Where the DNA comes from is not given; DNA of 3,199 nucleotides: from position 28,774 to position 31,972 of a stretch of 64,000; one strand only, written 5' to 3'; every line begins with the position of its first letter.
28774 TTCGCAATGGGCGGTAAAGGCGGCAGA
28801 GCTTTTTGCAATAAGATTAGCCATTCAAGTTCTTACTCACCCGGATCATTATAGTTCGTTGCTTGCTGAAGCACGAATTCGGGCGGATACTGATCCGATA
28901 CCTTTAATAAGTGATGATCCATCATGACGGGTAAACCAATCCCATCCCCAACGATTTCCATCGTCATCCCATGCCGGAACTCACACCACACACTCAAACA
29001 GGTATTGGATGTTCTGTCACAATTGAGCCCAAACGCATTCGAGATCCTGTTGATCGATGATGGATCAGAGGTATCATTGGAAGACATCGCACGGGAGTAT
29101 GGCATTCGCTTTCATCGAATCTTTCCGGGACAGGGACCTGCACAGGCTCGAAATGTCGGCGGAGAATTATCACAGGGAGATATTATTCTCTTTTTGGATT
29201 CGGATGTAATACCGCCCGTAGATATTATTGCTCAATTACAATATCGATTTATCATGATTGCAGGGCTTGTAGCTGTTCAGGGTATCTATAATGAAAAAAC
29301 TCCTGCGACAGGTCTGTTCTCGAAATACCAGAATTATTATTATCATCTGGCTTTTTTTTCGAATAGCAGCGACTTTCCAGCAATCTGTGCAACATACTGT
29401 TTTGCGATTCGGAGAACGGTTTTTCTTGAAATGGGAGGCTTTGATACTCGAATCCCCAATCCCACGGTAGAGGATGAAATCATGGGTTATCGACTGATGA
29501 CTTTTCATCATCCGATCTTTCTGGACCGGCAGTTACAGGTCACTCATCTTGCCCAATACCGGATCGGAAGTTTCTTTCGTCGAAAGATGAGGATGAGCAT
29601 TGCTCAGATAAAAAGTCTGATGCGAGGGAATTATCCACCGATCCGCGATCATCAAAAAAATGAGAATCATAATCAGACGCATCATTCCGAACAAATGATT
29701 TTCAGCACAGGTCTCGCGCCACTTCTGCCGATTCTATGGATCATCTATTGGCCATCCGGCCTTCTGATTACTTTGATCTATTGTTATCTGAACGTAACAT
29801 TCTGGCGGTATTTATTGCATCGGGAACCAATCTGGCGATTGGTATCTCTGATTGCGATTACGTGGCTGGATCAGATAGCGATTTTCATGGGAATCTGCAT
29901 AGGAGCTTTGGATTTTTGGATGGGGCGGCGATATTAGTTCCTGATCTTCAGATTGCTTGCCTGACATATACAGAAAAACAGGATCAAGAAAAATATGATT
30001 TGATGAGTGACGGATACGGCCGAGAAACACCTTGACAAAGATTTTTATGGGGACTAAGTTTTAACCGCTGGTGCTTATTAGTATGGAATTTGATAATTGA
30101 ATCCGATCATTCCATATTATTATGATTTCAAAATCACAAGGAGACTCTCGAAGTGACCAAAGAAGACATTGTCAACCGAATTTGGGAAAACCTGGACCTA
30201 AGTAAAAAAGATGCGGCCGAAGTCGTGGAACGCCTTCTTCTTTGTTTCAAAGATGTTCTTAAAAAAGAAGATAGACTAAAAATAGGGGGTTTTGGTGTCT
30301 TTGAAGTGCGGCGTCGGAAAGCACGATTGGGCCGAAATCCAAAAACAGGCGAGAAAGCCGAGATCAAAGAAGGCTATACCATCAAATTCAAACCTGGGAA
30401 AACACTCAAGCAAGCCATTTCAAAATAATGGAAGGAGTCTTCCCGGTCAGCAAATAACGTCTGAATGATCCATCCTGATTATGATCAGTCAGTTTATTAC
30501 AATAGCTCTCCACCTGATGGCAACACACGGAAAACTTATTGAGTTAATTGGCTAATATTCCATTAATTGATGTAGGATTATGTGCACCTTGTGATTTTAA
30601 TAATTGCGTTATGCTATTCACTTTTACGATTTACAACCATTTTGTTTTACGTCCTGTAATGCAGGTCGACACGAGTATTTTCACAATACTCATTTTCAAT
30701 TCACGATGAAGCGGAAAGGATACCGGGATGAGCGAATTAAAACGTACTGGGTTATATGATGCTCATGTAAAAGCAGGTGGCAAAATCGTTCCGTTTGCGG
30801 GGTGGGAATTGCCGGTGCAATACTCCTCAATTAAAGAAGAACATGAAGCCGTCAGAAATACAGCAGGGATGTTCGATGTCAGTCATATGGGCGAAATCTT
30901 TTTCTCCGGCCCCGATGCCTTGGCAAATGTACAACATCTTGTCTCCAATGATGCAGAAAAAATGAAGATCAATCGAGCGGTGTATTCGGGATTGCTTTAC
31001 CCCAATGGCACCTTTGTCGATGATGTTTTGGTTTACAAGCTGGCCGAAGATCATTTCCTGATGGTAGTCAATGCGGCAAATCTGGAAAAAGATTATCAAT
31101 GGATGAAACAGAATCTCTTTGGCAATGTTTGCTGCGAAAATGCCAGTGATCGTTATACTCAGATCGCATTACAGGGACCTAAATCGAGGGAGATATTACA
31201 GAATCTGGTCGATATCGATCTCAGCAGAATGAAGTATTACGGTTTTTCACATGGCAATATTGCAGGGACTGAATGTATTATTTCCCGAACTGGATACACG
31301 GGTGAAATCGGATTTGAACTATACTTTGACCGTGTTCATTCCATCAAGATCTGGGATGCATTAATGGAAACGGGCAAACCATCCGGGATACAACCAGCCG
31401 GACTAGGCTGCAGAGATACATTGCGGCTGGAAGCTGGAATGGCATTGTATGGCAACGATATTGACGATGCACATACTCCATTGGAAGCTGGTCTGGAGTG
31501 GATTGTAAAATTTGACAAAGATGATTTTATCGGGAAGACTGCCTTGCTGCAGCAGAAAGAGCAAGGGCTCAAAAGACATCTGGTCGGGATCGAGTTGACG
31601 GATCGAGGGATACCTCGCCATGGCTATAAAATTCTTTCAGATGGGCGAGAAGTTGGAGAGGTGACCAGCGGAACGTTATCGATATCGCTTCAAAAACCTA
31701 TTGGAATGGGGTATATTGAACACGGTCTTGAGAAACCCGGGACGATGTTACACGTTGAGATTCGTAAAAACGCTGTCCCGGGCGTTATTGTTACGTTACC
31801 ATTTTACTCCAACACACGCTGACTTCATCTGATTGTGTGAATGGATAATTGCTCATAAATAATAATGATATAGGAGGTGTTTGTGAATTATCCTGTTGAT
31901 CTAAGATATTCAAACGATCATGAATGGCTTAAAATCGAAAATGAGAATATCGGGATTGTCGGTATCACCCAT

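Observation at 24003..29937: Five-gene radical-SAM cluster (2x B12-rSAM, SPASM/twitch rSAM, acyltransferase, membrane GT2) directly downstream of rpoD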

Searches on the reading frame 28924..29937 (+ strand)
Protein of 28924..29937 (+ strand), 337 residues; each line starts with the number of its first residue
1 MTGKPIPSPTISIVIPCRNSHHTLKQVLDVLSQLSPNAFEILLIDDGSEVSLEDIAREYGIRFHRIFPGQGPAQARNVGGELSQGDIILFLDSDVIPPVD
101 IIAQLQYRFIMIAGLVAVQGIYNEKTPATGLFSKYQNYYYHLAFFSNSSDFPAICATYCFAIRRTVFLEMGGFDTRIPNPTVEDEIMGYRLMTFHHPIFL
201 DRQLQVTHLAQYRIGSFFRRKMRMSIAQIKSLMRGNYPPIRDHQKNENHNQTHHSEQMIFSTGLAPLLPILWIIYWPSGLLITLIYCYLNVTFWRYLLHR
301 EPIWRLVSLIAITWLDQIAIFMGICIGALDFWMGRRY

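Call 6: search_protein_families(library=pfam, proteins=[window:28924-29937:+], max_evalue=0.01)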
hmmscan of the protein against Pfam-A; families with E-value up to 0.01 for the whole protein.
window:28924-29937:+ (337 aa): 4 families
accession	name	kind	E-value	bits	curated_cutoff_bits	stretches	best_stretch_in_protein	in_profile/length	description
PF00535.33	Glycos_transf_2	-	3.1e-19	70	23.3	1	12-167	1-164/168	Glycosyl transferase family 2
PF13641.12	Glyco_tranf_2_3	-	8.3e-11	42.8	27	1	9-223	1-226/230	Glycosyltransferase like family 2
PF10111.15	Glyco_tranf_2_2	-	2.3e-10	40.9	27.3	1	12-191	1-199/276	Glycosyltransferase like family 2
PF13632.12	Glyco_trans_2_3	-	2.2e-05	24.8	27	1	87-293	1-196/198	Glycosyl transferase family group 2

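Call 7: search_protein_families(library=ncbifam, proteins=[window:28924-29937:+], max_evalue=0.01)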
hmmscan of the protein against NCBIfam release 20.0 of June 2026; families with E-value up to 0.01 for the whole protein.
window:28924-29937:+ (337 aa): 17 families
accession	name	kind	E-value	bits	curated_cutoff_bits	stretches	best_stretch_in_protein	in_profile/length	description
TIGR03965.1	mycofact_glyco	equivalog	1.2e-22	80.4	280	1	8-223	73-295/467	mycofactocin biosynthesis glycosyltransferase MftF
NF041875.1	EPS_EpsD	equivalog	1.8e-19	70.3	370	1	11-228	1-227/325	exopolysaccharide biosynthesis glycosyltransferase EpsD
TIGR04283.1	glyco_like_mftF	equivalog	2.5e-16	60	182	1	11-231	1-208/221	TIGR04283 family arsenosugar biosynthesis glycosyltransferase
NF007482.0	PRK10073.1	equivalog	2.6e-10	39.8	423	1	9-94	6-95/334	glycosyltransferase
TIGR03937.1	PgaC_IcaA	equivalog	6e-09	35.4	422.3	1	9-120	45-161/407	poly-beta-1,6-N-acetyl-D-glucosamine synthase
NF038299.1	EPS_HpsN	equivalog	2.4e-08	33.3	425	1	9-118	1-115/317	hormogonium polysaccharide biosynthesis glycosyltransferase HpsN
NF010496.0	PRK13915.1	equivalog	5.5e-08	32.3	262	1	10-123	32-156/307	glucosyl-3-phosphoglycerate synthase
NF047683.1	TeichurnBiosyTuaG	equivalog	1.1e-07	31.8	400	1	8-95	5-97/252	teichuronic acid biosynthesis protein TuaG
NF038302.1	EPS_HpsE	equivalog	2.9e-07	29.8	300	1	11-105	3-107/307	hormogonium polysaccharide biosynthesis glycosyltransferase HpsE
NF041394.1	GtaseAglG_Halo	equivalog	3.2e-07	29.9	440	1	19-184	13-184/304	glucosyl-dolichyl phosphate glucuronosyltransferase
TIGR03469.1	HpnB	hypoth_equivalog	1.2e-05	24.5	379.25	1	8-59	43-95/386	hopene-associated glycosyltransferase HpnB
NF050819.1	PolSacchBiosHfsG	equivalog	0.00011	21.5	500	1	8-105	11-112/302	polysaccharide biosynthesis protein HfsG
NF047588.1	GlcsyltransPgfSStrep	equivalog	0.00013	21.3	500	1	11-133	3-134/308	glycosyltransferase PgfS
TIGR04242.1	nodulat_NodC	equivalog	0.00019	20.6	550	1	8-121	47-167/395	chitooligosaccharide synthase NodC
TIGR04182.1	glyco_TIGR04182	equivalog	0.0004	19.9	325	1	11-95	2-83/293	S-layer glycoprotein N-glycosyltransferase AglJ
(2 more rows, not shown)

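Call 53: search_solved_structures(query=window:28924-29937:+, max_evalue=0.01)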
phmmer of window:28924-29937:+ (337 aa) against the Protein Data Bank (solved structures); distinct sequences matched with E-value up to 0.01: 20.
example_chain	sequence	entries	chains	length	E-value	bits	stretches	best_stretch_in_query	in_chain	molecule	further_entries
5hea_A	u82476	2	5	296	7.7e-08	35.3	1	10-109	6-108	Putative glycosyltransferase (GalT1)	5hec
4y6n_A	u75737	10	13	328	1.4e-06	31.1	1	9-103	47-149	Glucosyl-3-phosphoglycerate synthase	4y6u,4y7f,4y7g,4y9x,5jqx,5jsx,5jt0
3e25_A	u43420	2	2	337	1.6e-06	31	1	9-103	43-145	Putative uncharacterized protein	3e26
4ddz_A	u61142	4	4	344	1.6e-06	30.9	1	9-103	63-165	GLUCOSYL-3-PHOSPHOGLYCERATE SYNTHASE (GpgS) | Glucosyl-3-phosphoglycerate synthase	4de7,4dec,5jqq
8vh7_A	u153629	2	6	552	1.1e-05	28.1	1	8-146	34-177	Heparosan synthase B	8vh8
8viw_A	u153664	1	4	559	1.2e-05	28.1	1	8-146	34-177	Heparosan synthase B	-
3ckj_A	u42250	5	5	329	1.5e-05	27.7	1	9-101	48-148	Putative uncharacterized protein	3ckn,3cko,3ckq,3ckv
7pdo_A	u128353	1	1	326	1.9e-05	27.4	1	9-129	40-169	Glucosyl-3-phosphoglycerate synthase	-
7p5l_A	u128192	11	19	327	1.9e-05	27.4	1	9-129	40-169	Glucosyl-3-phosphoglycerate synthase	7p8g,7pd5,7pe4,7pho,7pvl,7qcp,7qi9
2z87_A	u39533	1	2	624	4.7e-05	26.1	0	10-98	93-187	Chondroitin synthase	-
2z86_A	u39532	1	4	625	4.7e-05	26.1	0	10-98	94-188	Chondroitin synthase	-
6h1j_A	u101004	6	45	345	0.00071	22.2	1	10-96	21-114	Probable ss-1,3-N-acetylglucosaminyltransferase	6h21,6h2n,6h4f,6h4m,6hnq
5tz8_A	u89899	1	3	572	0.00075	22.2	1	11-95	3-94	Glycosyl transferase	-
2d7i_A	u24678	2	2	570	0.00078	22.1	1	9-103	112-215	Polypeptide N-acetylgalactosaminyltransferase 10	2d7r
5tze_C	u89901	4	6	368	0.00089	21.9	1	11-95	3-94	Glycosyl transferase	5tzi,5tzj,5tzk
5mlz_A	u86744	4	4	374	0.0066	19.1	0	8-105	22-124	Dolichol monophosphate mannose synthase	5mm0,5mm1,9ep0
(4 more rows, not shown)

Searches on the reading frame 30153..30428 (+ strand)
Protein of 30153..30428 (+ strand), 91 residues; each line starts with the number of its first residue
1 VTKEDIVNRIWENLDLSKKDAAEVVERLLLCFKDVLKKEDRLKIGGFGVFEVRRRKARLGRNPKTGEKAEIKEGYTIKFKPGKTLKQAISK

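Call 32: search_protein_families(library=pfam, proteins=[window:30153-30428:+], max_evalue=0.0001)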
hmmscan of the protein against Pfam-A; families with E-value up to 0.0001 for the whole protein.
window:30153-30428:+ (91 aa): 2 families
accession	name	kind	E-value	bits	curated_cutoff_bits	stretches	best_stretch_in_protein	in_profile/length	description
PF00216.26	Bac_DNA_binding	-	6.5e-31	106.9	22.4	1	1-89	1-89/90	Bacterial DNA-binding protein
PF18291.6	HU-HIG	-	7.4e-06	26.5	26.2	1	2-90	33-119/125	HU domain fused to wHTH, Ig, or Glycine-rich motif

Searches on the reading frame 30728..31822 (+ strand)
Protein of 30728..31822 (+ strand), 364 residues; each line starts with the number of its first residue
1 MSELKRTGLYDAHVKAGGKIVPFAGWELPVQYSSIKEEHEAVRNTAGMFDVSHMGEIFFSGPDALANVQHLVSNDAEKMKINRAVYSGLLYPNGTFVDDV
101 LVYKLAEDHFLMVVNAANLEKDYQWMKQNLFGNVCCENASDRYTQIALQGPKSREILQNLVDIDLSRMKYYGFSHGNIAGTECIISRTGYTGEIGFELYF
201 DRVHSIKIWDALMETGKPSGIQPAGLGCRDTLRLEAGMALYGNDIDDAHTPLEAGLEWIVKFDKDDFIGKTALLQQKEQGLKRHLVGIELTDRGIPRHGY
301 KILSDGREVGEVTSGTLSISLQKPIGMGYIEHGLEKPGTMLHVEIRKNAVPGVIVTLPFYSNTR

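Call 6: search_protein_families(library=pfam, proteins=[window:30728-31822:+], max_evalue=0.01)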
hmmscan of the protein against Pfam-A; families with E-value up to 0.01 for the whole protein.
window:30728-31822:+ (364 aa): 2 families
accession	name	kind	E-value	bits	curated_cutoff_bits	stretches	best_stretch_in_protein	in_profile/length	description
PF01571.26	GCV_T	-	2.4e-96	322.4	25.6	1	9-258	1-254/255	Aminomethyltransferase folate-binding domain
PF08669.17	GCV_T_C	-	4.7e-23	81.3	25.9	1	283-360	1-79/80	Glycine cleavage T-protein C-terminal barrel domain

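Call 7: search_protein_families(library=ncbifam, proteins=[window:30728-31822:+], max_evalue=0.01)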
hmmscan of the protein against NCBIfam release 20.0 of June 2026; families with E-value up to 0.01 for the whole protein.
window:30728-31822:+ (364 aa): 9 families
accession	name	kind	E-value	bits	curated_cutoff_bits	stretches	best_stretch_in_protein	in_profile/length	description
NF001567.0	PRK00389.1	subfamily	1.6e-139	464.9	300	1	3-363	2-356/359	glycine cleavage system aminomethyltransferase GcvT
TIGR00528.1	gcvT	equivalog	1.7e-124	415.4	235.85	1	4-361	1-361/362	glycine cleavage system aminomethyltransferase GcvT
NF010093.0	PRK13579.1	equivalog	8.2e-94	314.4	459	1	2-362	7-366/371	glycine cleavage system aminomethyltransferase GcvT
NF053776.1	TmaoDeMthMsil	equivalog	6.1e-68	230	1100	1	5-362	386-756/763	trimethylamine N-oxide demethylase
TIGR01372.1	soxA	subfamily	1.9e-59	201.4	1164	1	33-360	644-987/996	sarcosine oxidase subunit alpha family protein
NF009133.0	PRK12486.1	equivalog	9.5e-51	172.8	410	1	28-355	37-364/369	dimethylsulfoniopropionate demethylase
NF047633.1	SyrngDmethDesA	equivalog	1.3e-24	86.5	800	2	27-237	28-248/453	syringate O-demethylase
NF047885.1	VanMgalDeMLigM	equivalog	9.6e-22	77.5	580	1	29-237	29-249/461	vanillate/3-O-methylgallate O-demethylase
TIGR01375.1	soxG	subfamily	0.00061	19.7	143.95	1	101-214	35-148/152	sarcosine oxidase subunit gamma family protein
